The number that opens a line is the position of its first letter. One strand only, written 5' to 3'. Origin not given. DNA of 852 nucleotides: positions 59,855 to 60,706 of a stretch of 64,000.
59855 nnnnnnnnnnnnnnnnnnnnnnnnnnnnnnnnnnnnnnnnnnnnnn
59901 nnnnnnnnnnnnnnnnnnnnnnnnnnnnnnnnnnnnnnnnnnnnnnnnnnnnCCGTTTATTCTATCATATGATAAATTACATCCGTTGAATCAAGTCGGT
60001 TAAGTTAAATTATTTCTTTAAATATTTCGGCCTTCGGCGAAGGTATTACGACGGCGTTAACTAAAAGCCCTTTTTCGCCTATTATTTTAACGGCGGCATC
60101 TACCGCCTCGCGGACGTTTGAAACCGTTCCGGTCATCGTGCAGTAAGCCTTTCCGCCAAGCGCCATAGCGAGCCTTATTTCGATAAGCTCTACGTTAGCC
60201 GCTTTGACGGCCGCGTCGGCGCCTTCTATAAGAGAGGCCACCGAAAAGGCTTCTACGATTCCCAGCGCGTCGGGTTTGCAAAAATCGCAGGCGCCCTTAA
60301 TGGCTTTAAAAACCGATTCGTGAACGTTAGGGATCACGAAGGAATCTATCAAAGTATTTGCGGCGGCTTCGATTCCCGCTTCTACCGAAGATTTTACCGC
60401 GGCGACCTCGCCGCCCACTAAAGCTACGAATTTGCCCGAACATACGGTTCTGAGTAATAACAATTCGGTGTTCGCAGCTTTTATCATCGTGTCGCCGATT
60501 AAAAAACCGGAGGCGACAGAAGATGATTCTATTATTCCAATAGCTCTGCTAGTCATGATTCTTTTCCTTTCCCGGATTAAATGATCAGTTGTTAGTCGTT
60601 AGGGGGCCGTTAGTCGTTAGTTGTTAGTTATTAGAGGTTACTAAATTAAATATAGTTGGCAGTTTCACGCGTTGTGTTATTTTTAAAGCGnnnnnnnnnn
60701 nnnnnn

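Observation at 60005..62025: Solitary PduS-like/PduT pair with no other microcompartment genes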

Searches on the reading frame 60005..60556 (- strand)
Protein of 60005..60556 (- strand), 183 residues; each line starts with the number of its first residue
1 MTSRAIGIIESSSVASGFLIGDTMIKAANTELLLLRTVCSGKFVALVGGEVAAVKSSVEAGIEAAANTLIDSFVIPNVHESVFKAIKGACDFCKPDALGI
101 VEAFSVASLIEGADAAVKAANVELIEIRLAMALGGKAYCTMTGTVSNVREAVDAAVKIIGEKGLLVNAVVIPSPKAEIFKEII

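Call 3: search_protein_families(library=pfam, proteins=[window:60005-60556:-], max_evalue=0.01)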
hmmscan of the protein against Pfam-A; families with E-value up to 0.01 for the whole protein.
window:60005-60556:- (183 aa): 1 family
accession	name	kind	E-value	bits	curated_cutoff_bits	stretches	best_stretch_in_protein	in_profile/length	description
PF00936.24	BMC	-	3.7e-44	149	24.5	2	5-77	1-74/75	BMC domain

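Call 4: search_protein_families(library=ncbifam, proteins=[window:60005-60556:-], max_evalue=0.01)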
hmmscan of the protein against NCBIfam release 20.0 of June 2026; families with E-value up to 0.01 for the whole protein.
window:60005-60556:- (183 aa): 7 families
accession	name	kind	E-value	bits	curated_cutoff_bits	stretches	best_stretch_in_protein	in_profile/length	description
TIGR02526.1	eut_PduT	equivalog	1.4e-36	125.9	250.3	1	4-181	3-181/182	ethanolamine utilization microcompartment shell protein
NF012018.0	PRK15474.1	equivalog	1.2e-17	64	133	2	96-178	2-82/97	ethanolamine utilization microcompartment protein EutM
NF053792.1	beta_CO2some_O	equivalog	2.6e-16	59.7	270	2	95-178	6-87/205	beta-carboxysome assembly protein CcmO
NF053791.1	BMC_CsoS1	equivalog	4.8e-12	46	166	2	4-82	7-88/93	alpha-carboxysome major shell protein CsoS1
NF012010.0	PRK15466.1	equivalog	2.1e-10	40.9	218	2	5-68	4-67/166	ethanolamine utilization microcompartment protein EutK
TIGR04501.1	microcomp_PduB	equivalog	7e-09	35.5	310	2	73-159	14-103/225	microcompartment protein PduB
NF011944.0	PRK15415.1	equivalog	5.8e-08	32.4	173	2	73-158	58-146/269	propanediol utilization microcompartment protein PduB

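Call 5: find_encoding_contigs(protein=window:60005-60556:-, flank=10000, max_places=10)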
Protein window:60005-60556:- (183 aa): 7 contigs read that carry it; 5 places shown.
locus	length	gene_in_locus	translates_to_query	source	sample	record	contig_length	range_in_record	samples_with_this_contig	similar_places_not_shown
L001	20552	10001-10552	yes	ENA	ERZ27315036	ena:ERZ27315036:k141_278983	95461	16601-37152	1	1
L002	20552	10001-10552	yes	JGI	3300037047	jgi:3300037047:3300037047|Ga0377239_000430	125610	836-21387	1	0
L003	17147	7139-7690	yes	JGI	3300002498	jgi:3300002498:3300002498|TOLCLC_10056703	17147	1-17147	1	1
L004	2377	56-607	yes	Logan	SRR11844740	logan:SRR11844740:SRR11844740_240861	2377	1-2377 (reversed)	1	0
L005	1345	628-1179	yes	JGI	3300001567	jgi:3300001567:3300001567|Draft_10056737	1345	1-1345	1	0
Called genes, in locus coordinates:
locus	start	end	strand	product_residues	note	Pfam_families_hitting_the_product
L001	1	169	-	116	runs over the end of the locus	-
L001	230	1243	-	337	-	PF00989:PAS, PF13188:PAS_8 (faint), PF08448:PAS_4, PF13426:PAS_9, PF00211:Guanylate_cyc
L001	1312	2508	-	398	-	-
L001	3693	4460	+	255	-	PF03740:PdxJ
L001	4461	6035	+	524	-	PF00309:Sigma54_AID, PF04963:Sigma54_CBD, PF04552:Sigma54_DBD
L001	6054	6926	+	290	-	-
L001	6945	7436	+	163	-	PF02367:TsaE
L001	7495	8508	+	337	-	PF00072:Response_reg, PF13487:HD_5, PF01966:HD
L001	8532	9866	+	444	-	PF01512:Complex1_51K, PF00364:Biotin_lipoyl (faint), PF13534:Fer4_17, PF13375:RnfC_N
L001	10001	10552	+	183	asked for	PF00936:BMC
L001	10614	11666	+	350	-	PF00005:ABC_tran, PF08352:oligo_HPY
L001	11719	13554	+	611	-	PF13481:AAA_25 (weak), PF03796:DnaB_C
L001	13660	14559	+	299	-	PF01336:tRNA_anti-codon (faint)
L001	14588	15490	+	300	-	-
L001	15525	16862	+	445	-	PF01970:TctA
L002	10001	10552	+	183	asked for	PF00936:BMC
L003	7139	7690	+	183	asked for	PF00936:BMC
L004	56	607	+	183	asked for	PF00936:BMC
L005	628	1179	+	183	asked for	PF00936:BMC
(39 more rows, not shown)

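Call 7: find_homologous_proteins(query=window:60005-60556:-)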
Query window:60005-60556:- (183 aa): 5486 proteins with E <= 0.001 among 7991 candidates; the best 120 are listed.
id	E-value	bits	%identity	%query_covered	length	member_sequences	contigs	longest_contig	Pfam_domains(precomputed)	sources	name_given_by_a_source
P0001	7.0e-99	347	96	100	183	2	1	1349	PF00936.25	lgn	-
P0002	8.9e-98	343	93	100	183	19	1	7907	PF00936.25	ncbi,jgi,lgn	-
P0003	2.7e-89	315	87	100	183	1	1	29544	PF00936.25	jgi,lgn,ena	-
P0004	6.5e-85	301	85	99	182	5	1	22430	PF00936.25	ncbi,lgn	-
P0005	1.4e-84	300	81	100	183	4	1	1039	PF00936.25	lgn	-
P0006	2.3e-82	293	80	100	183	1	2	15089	PF00936.25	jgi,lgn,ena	-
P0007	1.3e-81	290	78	100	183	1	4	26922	PF00936.25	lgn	-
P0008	1.3e-80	287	79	100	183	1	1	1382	PF00936.25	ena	-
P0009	1.1e-75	271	71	99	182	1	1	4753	PF00936.25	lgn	-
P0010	2.3e-74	267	72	100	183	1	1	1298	PF00936.25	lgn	-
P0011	8.6e-66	239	66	98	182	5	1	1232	PF00936.25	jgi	jgi:microcompartment protein CcmL/EutN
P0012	4.3e-65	237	66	98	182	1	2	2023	PF00936.25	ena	-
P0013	4.5e-65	237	65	100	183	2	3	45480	PF00936.25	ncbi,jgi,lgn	-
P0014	2.0e-64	235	66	99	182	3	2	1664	PF00936.25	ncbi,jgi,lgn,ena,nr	ncbi:MAG TPA: BMC domain-containing protein [bacterium]|nr:BMC domain-containing protein [bacterium]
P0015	4.5e-64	233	65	100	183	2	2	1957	PF00936.25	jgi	jgi:microcompartment protein CcmL/EutN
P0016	4.8e-64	233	63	100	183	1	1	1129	PF00936.25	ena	-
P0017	8.5e-64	233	64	98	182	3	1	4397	PF00936.25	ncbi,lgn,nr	ncbi:BMC domain-containing protein [Candidatus Dependentiae bacterium]|nr:BMC domain-containing prot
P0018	3.8e-63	230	65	99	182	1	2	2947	PF00936.25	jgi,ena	-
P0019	7.7e-63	229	63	100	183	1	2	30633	PF00936.25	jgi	jgi:bacterial microcompartment shell protein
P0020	1.0e-62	229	64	100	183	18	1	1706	PF00936.25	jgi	jgi:microcompartment protein CcmL/EutN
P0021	1.1e-62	229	63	100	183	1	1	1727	PF00936.25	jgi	jgi:microcompartment protein CcmL/EutN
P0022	1.2e-62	229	61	100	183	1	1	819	PF00936.25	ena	-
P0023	1.6e-62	228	63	100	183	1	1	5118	PF00936.25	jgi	jgi:microcompartment protein CcmL/EutN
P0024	1.6e-62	228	63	100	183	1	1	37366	PF00936.25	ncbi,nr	ncbi:MAG: BMC domain-containing protein [Ignavibacteriae bacterium]|nr:BMC domain-containing protein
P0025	1.8e-62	228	66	100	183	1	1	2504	PF00936.25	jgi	-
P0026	2.0e-62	228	64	100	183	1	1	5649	PF00936.25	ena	-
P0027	2.2e-62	228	63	100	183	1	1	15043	PF00936.25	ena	-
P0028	2.3e-62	228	62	100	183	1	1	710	PF00936.25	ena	-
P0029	2.9e-62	228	62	100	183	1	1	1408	PF00936.25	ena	-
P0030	3.3e-62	227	65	98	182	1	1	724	PF00936.25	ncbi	-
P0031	3.5e-62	227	63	100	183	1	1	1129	PF00936.25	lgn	-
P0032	4.4e-62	227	61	100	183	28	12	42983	PF00936.25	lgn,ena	-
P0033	4.9e-62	227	62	100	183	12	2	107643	PF00936.25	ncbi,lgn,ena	-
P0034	6.4e-62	226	63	100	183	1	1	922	PF00936.25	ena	-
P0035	7.0e-62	226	63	100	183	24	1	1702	PF00936.25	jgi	jgi:microcompartment protein CcmL/EutN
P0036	2.1e-61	225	61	100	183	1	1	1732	PF00936.25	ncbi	-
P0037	2.1e-61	225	61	100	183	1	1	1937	PF00936.25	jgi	-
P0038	2.3e-61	225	61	100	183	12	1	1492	PF00936.25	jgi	jgi:microcompartment protein CcmL/EutN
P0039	2.4e-61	225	63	100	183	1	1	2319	PF00936.25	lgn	-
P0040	2.7e-61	224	62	100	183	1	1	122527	PF00936.25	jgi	jgi:microcompartment protein CcmL/EutN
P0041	2.7e-61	224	63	100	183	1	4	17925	PF00936.25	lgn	-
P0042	3.0e-61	224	60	100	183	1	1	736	PF00936.25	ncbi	-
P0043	3.2e-61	224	63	100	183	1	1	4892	PF00936.25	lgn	-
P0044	3.3e-61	224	63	100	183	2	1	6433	PF00936.25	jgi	jgi:microcompartment protein CcmL/EutN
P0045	3.4e-61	224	61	100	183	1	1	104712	PF00936.25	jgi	jgi:microcompartment protein CcmL/EutN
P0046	3.8e-61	224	62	100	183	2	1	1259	PF00936.25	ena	-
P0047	3.9e-61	224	62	100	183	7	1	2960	PF00936.25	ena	-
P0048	4.1e-61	224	63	100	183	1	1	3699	PF00936.25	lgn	-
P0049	4.6e-61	224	63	98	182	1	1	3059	PF00936.25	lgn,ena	-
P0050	4.7e-61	224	62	98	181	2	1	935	PF00936.25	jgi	jgi:microcompartment protein CcmL/EutN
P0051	4.9e-61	224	61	100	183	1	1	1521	PF00936.25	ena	-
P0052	4.9e-61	224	60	98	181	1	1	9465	PF00936.25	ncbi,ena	-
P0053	5.0e-61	224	62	100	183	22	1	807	PF00936.25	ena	-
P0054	5.1e-61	223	63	100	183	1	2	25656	PF00936.25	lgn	-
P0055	5.2e-61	223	61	100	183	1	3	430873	PF00936.25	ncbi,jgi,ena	jgi:microcompartment protein CcmL/EutN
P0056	5.4e-61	223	62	98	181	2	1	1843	PF00936.25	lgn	-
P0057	5.7e-61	223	62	100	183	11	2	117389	PF00936.25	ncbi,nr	ncbi:MAG: BMC domain-containing protein [Bacteroidetes bacterium]|nr:BMC domain-containing protein [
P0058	5.8e-61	223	63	100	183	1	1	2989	PF00936.25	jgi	jgi:microcompartment protein CcmL/EutN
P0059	6.0e-61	223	63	100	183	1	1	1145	PF00936.25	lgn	-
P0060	6.1e-61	223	62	100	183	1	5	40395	PF00936.25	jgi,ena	jgi:microcompartment protein CcmL/EutN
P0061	6.2e-61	223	62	100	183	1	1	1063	PF00936.25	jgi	-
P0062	6.3e-61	223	63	100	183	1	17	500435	PF00936.25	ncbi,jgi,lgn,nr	ncbi:MAG: BMC domain-containing protein [Bryobacterales bacterium]|nr:BMC domain-containing protein 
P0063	7.4e-61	223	62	100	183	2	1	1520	PF00936.25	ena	-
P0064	7.6e-61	223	62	99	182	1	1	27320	PF00936.25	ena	-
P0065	8.5e-61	223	60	100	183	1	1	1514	PF00936.25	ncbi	-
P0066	8.5e-61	223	60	100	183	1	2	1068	PF00936.25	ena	-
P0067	8.5e-61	223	61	100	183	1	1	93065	PF00936.25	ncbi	ncbi:MAG: BMC domain-containing protein [Bryobacteraceae bacterium]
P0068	9.3e-61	223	62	100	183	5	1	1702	PF00936.25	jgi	-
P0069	9.8e-61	223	63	97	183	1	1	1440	PF00936.25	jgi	jgi:microcompartment protein CcmL/EutN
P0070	1.0e-60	223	62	100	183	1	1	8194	PF00936.25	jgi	jgi:microcompartment protein CcmL/EutN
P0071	1.0e-60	223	63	100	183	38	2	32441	PF00936.25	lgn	-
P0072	1.0e-60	223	62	100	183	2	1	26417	PF00936.25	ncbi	-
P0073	1.1e-60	222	61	100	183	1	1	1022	PF00936.25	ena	-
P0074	1.1e-60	222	61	99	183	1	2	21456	PF00936.25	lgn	-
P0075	1.1e-60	222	61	100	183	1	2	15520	PF00936.25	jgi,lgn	jgi:microcompartment protein CcmL/EutN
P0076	1.2e-60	222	61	100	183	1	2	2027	PF00936.25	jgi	jgi:microcompartment protein CcmL/EutN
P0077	1.2e-60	222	61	100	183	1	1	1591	PF00936.25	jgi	jgi:microcompartment protein CcmL/EutN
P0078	1.2e-60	222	61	100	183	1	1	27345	PF00936.25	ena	-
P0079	1.2e-60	222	61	100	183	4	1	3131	PF00936.25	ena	-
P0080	1.3e-60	222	62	100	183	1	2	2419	PF00936.25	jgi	-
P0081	1.3e-60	222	63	100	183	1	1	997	PF00936.25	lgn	-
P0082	1.3e-60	222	63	100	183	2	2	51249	PF00936.25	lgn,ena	-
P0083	1.3e-60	222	60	98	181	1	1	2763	PF00936.25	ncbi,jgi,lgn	-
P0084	1.4e-60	222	61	100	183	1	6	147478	PF00936.25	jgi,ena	jgi:microcompartment protein CcmL/EutN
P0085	1.4e-60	222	59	100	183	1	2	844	PF00936.25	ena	-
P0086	1.5e-60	222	62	98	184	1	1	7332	PF00936.25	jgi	jgi:microcompartment protein CcmL/EutN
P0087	1.6e-60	222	62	100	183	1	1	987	PF00936.25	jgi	-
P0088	1.8e-60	222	61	100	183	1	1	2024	PF00936.25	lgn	-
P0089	1.8e-60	222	62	100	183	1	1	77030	PF00936.25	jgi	jgi:microcompartment protein CcmL/EutN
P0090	1.8e-60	222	62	100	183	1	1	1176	PF00936.25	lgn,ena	-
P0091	1.9e-60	222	59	100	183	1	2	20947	PF00936.25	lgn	-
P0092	1.9e-60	222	61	100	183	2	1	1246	PF00936.25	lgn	-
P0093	1.9e-60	222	60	98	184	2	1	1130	PF00936.25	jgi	jgi:microcompartment protein CcmL/EutN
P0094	2.1e-60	222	61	100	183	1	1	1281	PF00936.25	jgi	jgi:microcompartment protein CcmL/EutN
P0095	2.2e-60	221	62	100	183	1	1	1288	PF00936.25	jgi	jgi:microcompartment protein CcmL/EutN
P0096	2.3e-60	221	61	100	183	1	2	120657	PF00936.25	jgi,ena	jgi:microcompartment protein CcmL/EutN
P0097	2.3e-60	221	63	100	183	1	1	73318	PF00936.25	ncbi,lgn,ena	-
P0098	2.4e-60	221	61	100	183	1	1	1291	PF00936.25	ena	-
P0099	2.6e-60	221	61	100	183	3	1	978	PF00936.25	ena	-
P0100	2.6e-60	221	61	100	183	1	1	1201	PF00936.25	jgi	jgi:microcompartment protein CcmL/EutN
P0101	2.7e-60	221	60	100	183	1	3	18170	PF00936.25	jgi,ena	-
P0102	2.9e-60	221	61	100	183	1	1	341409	PF00936.25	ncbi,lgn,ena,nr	ncbi:MAG: BMC domain-containing protein [Bryobacterales bacterium]|nr:BMC domain-containing protein 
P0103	2.9e-60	221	63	100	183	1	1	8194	PF00936.25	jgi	jgi:microcompartment protein CcmL/EutN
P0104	2.9e-60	221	60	100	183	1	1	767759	PF00936.25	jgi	jgi:microcompartment protein CcmL/EutN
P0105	2.9e-60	221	62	100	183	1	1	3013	PF00936.25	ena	-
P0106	2.9e-60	221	62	100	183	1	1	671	PF00936.25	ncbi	-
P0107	2.9e-60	221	61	100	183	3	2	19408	PF00936.25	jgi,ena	jgi:microcompartment protein CcmL/EutN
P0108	3.0e-60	221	60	98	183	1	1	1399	PF00936.25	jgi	jgi:microcompartment protein CcmL/EutN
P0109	3.1e-60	221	60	100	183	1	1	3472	PF00936.25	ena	-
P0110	3.2e-60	221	62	98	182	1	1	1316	PF00936.25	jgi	jgi:bacterial microcompartment shell protein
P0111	3.3e-60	221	60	100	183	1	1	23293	PF00936.25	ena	-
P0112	3.4e-60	221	60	100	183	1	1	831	PF00936.25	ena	-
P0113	3.5e-60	221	60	98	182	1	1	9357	PF00936.25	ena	-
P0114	3.5e-60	221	61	100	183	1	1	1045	PF00936.25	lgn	-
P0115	3.6e-60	221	64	98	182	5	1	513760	PF00936.25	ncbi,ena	-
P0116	3.7e-60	221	62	100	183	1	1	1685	PF00936.25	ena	-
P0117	3.7e-60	221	61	100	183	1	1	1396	PF00936.25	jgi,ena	-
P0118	3.8e-60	221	62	100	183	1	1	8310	PF00936.25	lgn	-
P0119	3.9e-60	221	61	100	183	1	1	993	PF00936.25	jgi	jgi:microcompartment protein CcmL/EutN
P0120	3.9e-60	221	63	100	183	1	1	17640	PF00936.25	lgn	-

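Call 11: find_encoding_contigs(protein=P0062, flank=10000, max_places=3)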
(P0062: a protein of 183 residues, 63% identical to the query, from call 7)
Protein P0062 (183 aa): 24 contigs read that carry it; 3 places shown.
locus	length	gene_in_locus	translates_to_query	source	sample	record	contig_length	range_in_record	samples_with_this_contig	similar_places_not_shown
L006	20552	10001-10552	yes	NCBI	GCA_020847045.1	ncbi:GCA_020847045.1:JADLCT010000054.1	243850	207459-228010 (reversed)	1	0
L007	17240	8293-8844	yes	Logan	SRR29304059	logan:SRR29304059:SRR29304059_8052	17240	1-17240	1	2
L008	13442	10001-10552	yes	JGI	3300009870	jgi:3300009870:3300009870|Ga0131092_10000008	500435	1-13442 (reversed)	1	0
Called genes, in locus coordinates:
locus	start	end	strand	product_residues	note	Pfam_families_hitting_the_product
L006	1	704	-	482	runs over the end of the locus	PF07394:DUF1501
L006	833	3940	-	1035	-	PF07635:PSCyt1, PF07583:PSCyt2, PF13385:Laminin_G_3, PF07587:PSD1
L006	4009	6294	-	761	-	PF00246:Peptidase_M14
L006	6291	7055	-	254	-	PF01261:AP_endonuc_2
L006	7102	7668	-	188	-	-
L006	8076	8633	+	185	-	PF00156:Pribosyltran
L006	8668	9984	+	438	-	PF01512:Complex1_51K, PF10531:SLBB (weak), PF13534:Fer4_17, PF13375:RnfC_N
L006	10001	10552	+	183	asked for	PF00936:BMC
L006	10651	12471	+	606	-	PF05580:Peptidase_S55 (faint)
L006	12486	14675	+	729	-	PF07494:Reg_prop (faint), PF07433:DUF1513 (faint), PF00400:WD40 (faint)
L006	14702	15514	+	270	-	PF13709:DUF4159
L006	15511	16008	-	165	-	-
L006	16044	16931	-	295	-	PF04909:Amidohydro_2 (weak)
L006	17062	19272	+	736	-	PF22085:NorB_cytochrome_c-like, PF00115:COX1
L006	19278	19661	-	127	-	PF00581:Rhodanese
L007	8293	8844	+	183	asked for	PF00936:BMC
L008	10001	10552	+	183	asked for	PF00936:BMC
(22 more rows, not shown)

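Call 23: find_related_loci(query=window:60005-60556:-, collection=genome_contigs, flank=10000)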
Query window:60005-60556:- (183 aa) in genome_contigs; peptide patterns used: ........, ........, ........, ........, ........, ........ (x = any residue, [..] = any of these).
266 stretches matched a pattern; 127 encode a relative of the query (tblastn E <= 1e-3); the best 80 are kept; 80 distinct loci.
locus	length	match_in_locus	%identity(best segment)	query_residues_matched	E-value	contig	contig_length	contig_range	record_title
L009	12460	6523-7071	95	1-183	9e-110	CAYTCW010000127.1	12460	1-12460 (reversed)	MAG TPA_asm: uncultured bacterium isolate SRP192927_co10_55 genome assembly, contig: NODE_3694_length_12460_cov_11.68899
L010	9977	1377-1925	93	1-183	2e-108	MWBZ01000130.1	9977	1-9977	MAG: bacterium ADurb.Bin243 isolate ADurb.Bin243 BWY32_contig000130, whole genome shotgun sequence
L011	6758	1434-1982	92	1-183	1e-107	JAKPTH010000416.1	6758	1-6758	MAG: bacterium isolate JPNA_metabat.86 k141_811687, whole genome shotgun sequence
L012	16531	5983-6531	92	1-183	7e-107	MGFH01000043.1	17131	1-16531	MAG: Candidatus Wallbacteria bacterium GWC2_49_35 gwc2_scaffold_14370, whole genome shotgun sequence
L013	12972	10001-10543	82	3-183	6e-96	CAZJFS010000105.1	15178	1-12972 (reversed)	MAG TPA_asm: uncultured bacterium isolate SRP089250_co1_123 genome assembly, contig: NODE_6770_length_15178_cov_6.341202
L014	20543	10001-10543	84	3-183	2e-95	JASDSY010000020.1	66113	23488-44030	MAG: Candidatus Wallbacteria bacterium isolate P24860_112_MAG_55 P24860_112_S10_metaspades_359_length_66113_cov_27, whol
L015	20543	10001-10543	85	3-183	1e-88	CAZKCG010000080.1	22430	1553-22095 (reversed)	MAG TPA_asm: uncultured bacterium isolate SRP302447_co1_224 genome assembly, contig: NODE_6176_length_22430_cov_8.206480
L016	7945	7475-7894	90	1-140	8e-79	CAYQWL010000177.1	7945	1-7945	MAG TPA_asm: uncultured bacterium isolate SRP263991_co4_139 genome assembly, contig: NODE_14965_length_7945_cov_5.977440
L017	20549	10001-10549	64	1-183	2e-71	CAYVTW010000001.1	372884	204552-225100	MAG TPA_asm: uncultured Ignavibacterium sp. isolate binchicken_co40_69 genome assembly, contig: NODE_20_length_372884_co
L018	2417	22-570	63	1-183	2e-72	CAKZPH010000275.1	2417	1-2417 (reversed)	MAG TPA_asm: uncultured Ignavibacteriales bacterium isolate SRR5214706_bin.46_CONCOCT_v1.1_MAG genome assembly, contig:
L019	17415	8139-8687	63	1-183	3e-71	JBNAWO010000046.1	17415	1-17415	MAG: Ignavibacteria bacterium isolate Kamch4342-D-MF-066 bin16.fa-46, whole genome shotgun sequence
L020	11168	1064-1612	63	1-183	5e-71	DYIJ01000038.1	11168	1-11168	MAG TPA_asm: Ignavibacterium album isolate TT109_32_7 Afr_mines_TT109_1163_length_11168_cov_2_803563, whole genome shotg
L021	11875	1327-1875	63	1-183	2e-70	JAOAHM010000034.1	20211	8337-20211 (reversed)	MAG: Ignavibacteria bacterium isolate SKW60 k141_465481, whole genome shotgun sequence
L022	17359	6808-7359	63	1-183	2e-70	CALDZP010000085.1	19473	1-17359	MAG: uncultured Ignavibacteria bacterium isolate H1_Bin_MAXBIN__065_1 genome assembly, contig: c_000000123750, whole gen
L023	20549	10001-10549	61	1-183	8e-70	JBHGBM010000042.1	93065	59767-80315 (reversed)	MAG: Bryobacteraceae bacterium isolate SBS.BIN.100 SBSBIN100_contig_42, whole genome shotgun sequence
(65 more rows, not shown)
